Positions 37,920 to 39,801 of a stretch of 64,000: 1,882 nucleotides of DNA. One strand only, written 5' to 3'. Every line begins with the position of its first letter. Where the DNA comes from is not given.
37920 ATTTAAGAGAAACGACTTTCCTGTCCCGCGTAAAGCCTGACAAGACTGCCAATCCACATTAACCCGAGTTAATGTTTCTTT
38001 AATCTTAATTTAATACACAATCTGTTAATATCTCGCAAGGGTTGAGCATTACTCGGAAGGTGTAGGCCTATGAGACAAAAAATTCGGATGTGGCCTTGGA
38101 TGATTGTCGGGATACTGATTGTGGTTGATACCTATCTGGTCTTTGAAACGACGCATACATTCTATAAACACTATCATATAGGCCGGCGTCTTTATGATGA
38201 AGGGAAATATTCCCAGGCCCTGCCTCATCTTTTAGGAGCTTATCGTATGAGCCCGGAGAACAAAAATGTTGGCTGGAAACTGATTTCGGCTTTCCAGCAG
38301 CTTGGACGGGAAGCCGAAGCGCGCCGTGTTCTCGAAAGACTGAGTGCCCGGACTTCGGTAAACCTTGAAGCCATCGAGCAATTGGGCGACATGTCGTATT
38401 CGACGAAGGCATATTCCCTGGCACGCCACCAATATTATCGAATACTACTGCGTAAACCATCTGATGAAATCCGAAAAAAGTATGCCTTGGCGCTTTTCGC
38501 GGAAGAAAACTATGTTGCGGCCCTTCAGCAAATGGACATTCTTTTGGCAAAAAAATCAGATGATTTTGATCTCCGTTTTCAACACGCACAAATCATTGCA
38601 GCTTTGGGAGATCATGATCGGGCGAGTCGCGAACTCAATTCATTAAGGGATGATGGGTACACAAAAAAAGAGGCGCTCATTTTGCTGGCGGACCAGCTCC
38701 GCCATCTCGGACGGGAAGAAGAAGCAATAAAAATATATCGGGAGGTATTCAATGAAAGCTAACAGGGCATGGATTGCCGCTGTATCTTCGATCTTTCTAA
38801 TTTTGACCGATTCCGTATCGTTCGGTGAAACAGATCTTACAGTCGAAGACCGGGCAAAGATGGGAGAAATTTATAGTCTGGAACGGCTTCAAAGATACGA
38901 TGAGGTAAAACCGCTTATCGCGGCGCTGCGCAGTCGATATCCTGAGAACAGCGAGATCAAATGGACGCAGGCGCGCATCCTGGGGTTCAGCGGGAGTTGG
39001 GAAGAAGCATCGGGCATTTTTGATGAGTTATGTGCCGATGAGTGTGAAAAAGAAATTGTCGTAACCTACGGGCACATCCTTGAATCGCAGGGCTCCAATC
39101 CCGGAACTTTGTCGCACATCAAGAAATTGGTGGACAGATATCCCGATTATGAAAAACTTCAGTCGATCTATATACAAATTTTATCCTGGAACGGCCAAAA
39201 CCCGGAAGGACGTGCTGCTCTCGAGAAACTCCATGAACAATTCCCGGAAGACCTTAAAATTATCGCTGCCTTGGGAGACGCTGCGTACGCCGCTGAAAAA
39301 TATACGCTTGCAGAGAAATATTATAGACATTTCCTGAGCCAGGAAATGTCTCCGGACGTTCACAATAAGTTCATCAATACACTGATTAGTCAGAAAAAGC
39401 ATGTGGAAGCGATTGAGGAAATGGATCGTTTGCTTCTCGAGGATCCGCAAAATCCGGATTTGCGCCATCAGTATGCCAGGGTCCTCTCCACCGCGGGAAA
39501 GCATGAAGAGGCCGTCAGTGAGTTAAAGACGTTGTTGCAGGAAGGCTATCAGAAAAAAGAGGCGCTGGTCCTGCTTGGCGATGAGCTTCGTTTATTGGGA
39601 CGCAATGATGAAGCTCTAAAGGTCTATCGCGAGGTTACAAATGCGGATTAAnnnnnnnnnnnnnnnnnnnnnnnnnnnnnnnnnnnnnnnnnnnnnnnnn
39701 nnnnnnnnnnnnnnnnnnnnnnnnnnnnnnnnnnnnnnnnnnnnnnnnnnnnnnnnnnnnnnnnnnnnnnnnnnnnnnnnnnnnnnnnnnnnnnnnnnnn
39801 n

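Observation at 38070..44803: Minimal cellulose-synthase-like EPS operon: three modular TPR proteins (one with an outer-membrane beta-barrel), a PilZ-less GT2 synthase and a GH8 hydrolase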

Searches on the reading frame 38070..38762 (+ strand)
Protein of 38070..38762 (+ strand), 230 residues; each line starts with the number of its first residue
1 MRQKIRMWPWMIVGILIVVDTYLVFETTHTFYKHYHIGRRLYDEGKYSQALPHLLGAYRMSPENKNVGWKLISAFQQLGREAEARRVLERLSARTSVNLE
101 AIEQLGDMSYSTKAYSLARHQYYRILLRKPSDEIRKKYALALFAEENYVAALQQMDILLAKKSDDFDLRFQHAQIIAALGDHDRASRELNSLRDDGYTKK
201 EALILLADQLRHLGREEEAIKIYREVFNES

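Call 3: search_protein_families(library=pfam, proteins=[window:38070-38762:+], max_evalue=0.1)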
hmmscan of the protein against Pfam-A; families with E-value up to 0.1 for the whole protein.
window:38070-38762:+ (230 aa): 24 families
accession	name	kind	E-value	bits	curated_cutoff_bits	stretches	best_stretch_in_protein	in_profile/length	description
PF14559.12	TPR_19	-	1e-13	51.8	25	2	41-94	1-54/68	Tetratricopeptide repeat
PF13432.12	TPR_16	-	4.1e-12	46.7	32.7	3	72-130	4-61/65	Tetratricopeptide repeat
PF13428.12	TPR_14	-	1.9e-10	40.8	23.5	0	201-226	2-27/44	Tetratricopeptide repeat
PF23914.1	TPR_CcmH_CycH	-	7.9e-09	36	42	1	38-132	57-154/158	Cytochrome c-type biogenesis protein H TPR domain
PF03704.23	BTAD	-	5.9e-06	27.1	22.1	1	43-94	74-125/146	Bacterial transcriptional activator domain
PF13429.12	TPR_15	-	1.2e-05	25.3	26.2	1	33-124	10-106/280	Tetratricopeptide repeat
PF13174.12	TPR_6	-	5.7e-05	24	26.3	0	201-226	1-26/33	Tetratricopeptide repeat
PF07719.23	TPR_2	-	6.2e-05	23.3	27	1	201-226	2-27/34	Tetratricopeptide repeat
PF13181.12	TPR_8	-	8e-05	22.9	25.7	0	201-226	2-27/34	Tetratricopeptide repeat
PF12895.13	ANAPC3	-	0.00011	22.9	27.2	1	147-225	4-81/82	Anaphase-promoting complex, cyclosome, subunit 3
PF21545.3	T7SS_EccA1_N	-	0.00014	21.6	27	0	172-228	174-233/272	T7SS, ESX-1 secretion system protein EccA1, N-terminal domain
PF20308.4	TPR-S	-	0.00015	22.8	27.6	0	148-214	2-65/102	Tetratricopeptide Repeats-Sensor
PF14561.12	TPR_20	-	0.0008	20.1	25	0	152-225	8-83/90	Tetratricopeptide repeat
PF24575.1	TPR_Slam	-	0.00081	20.2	35.2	0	110-154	58-103/104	Surface lipoprotein assembly modifier, N-terminal TPR repeats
PF12688.13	TPR_5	-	0.0012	19.5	24.2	0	170-226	5-64/119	Tetratrico peptide repeat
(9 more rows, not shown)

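Call 4: search_protein_families(library=ncbifam, proteins=[window:38070-38762:+], max_evalue=0.1)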
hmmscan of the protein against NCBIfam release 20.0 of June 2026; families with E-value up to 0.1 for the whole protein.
window:38070-38762:+ (230 aa): 14 families
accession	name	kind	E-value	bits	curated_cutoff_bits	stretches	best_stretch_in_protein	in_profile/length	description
TIGR02917.1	PEP_TPR_lipo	equivalog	4.3e-12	44.8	312.2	2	142-222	32-112/899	XrtA/PEP-CTERM system TPR-repeat protein PrsT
NF040959.1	MamA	equivalog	3e-10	39.9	200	1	36-164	42-171/204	magnetosome protein MamA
NF052415.1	T3SS_chap_SctY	equivalog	8.1e-07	29.5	70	1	132-190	40-101/106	type III secretion apparatus assembly chaperone SctY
NF008520.0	PRK11447.1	equivalog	2e-06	25.9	858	1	74-224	582-735/1157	cellulose synthase complex outer membrane protein BcsC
TIGR02795.1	tol_pal_ybgF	equivalog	2.7e-06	28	90.1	1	34-94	42-105/119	tol-pal system protein YbgF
NF047371.1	FlcA_CTERM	equivalog_domain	1.3e-05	23.9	300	1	31-92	473-534/646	periplasmic flagellar collar protein FlcA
TIGR03939.1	PGA_TPR_OMP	equivalog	0.00025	19.4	366.65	1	44-203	32-191/800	poly-beta-1,6 N-acetyl-D-glucosamine export porin PgaA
TIGR02552.1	LcrH_SycD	equivalog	0.0012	18.6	104.8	0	95-190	14-110/136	SycD/LcrH family type III secretion system chaperone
TIGR00540.1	TPR_hemY_coli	hypoth_equivalog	0.0024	16.7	142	1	96-225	262-384/385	heme biosynthesis-associated TPR protein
NF041054.1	WAxxUGC_long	equivalog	0.0065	15.8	300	0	34-74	279-322/354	ResA-like WAxxUGC motif-containing protein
NF040561.1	PrimPol_Msp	equivalog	0.0066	15.1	200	0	44-125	38-118/515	CRISPR-associated primase-polymerase type A1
NF053607.1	CHU_0125_OmpA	equivalog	0.0076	14.8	620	0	24-135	15-123/639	CHU_0125 family OmpA-like outer membrane integrity protein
NF033920.0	C39_PA2778_fam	equivalog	0.0099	15.3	150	0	71-156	162-248/255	PA2778 family cysteine peptidase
NF052400.1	M48_BAM_BepA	equivalog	0.011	14.6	570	0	45-115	355-459/483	beta-barrel assembly-enhancing protease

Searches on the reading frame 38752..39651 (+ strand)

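Call 3: search_protein_families(library=pfam, proteins=[window:38752-39651:+], max_evalue=0.1)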
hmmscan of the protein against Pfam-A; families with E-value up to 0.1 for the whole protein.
window:38752-39651:+ (299 aa): 30 families (the best 25 are shown)
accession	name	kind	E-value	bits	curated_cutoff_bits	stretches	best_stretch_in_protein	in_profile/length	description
PF13428.12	TPR_14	-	1.2e-20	72.4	23.5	2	139-176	6-43/44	Tetratricopeptide repeat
PF14559.12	TPR_19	-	1.9e-19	70.2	25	4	211-265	1-55/68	Tetratricopeptide repeat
PF13432.12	TPR_16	-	1.5e-13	51.4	32.7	3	242-295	4-57/65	Tetratricopeptide repeat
PF23914.1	TPR_CcmH_CycH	-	2e-10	41.2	42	2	106-196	56-149/158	Cytochrome c-type biogenesis protein H TPR domain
PF07719.23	TPR_2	-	8.8e-10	38.4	27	1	270-295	2-27/34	Tetratricopeptide repeat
PF14561.12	TPR_20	-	3.4e-08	34.2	25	1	215-293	2-82/90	Tetratricopeptide repeat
PF24575.1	TPR_Slam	-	1e-07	32.8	35.2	1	213-255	59-101/104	Surface lipoprotein assembly modifier, N-terminal TPR repeats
PF13181.12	TPR_8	-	1.9e-07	31.1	25.7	1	270-298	2-30/34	Tetratricopeptide repeat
PF13424.12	TPR_12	-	6.8e-07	29.8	30.1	1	239-297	7-73/77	Tetratricopeptide repeat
PF12895.13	ANAPC3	-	8e-07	29.7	27.2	1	225-294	13-81/82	Anaphase-promoting complex, cyclosome, subunit 3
PF13174.12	TPR_6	-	9.4e-07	29.5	26.3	0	270-296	1-27/33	Tetratricopeptide repeat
PF13429.12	TPR_15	-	7.1e-06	26.1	26.2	1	216-294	161-239/280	Tetratricopeptide repeat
PF20308.4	TPR-S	-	1.1e-05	26.4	27.6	1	219-276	4-58/102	Tetratricopeptide Repeats-Sensor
PF13431.12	TPR_17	-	2.2e-05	24.8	24.4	1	226-255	4-33/34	Tetratricopeptide repeat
PF13371.12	TPR_9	-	2.8e-05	24.5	35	1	211-264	5-58/73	Tetratricopeptide repeat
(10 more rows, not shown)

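Call 4: search_protein_families(library=ncbifam, proteins=[window:38752-39651:+], max_evalue=0.1)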
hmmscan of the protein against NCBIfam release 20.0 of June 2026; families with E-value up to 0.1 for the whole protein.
window:38752-39651:+ (299 aa): 26 families (the best 25 are shown)
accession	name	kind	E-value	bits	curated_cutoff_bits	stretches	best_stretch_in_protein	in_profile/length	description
TIGR02917.1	PEP_TPR_lipo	equivalog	6.9e-15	54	312.2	2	81-263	615-798/899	XrtA/PEP-CTERM system TPR-repeat protein PrsT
TIGR03939.1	PGA_TPR_OMP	equivalog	1.9e-11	43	366.65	1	131-195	392-456/800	poly-beta-1,6 N-acetyl-D-glucosamine export porin PgaA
NF008520.0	PRK11447.1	equivalog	3.4e-10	38.4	858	2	68-161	113-208/1157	cellulose synthase complex outer membrane protein BcsC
NF052415.1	T3SS_chap_SctY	equivalog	1.1e-08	35.6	70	1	229-294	34-102/106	type III secretion apparatus assembly chaperone SctY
NF033920.0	C39_PA2778_fam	equivalog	2.3e-08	33.8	150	1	144-225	166-248/255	PA2778 family cysteine peptidase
NF040959.1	MamA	equivalog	2.5e-08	33.6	200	2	147-260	50-164/204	magnetosome protein MamA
NF007468.0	PRK10049.1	equivalog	7.5e-08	31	1043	1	140-278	73-211/817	poly-beta-1,6 N-acetyl-D-glucosamine export porin PgaA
NF011721.1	PRK15174.1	equivalog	8.5e-07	27.5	1200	2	98-196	282-380/656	Vi polysaccharide transport protein VexE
TIGR02795.1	tol_pal_ybgF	equivalog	1.2e-06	29.1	90.1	0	205-297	6-104/119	tol-pal system protein YbgF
NF052400.1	M48_BAM_BepA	equivalog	1.1e-05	24.5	570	1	210-295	350-435/483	beta-barrel assembly-enhancing protease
NF047371.1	FlcA_CTERM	equivalog_domain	1.2e-05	24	300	1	205-277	159-233/646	periplasmic flagellar collar protein FlcA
TIGR00540.1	TPR_hemY_coli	hypoth_equivalog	1.3e-05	24.2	142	1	137-294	228-384/385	heme biosynthesis-associated TPR protein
NF047373.1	BB0259_flg_lyt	exception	4.8e-05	22.3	234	1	107-267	93-241/705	flagellar assembly lytic transglycosylase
NF011726.0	PRK15179.1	equivalog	0.00013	20.5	733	1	117-172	69-124/694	Vi polysaccharide biosynthesis protein TviE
NF033762.1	social_mot_Tgl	equivalog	0.0013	18.1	225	1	216-297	45-128/252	social motility TPR repeat lipoprotein Tgl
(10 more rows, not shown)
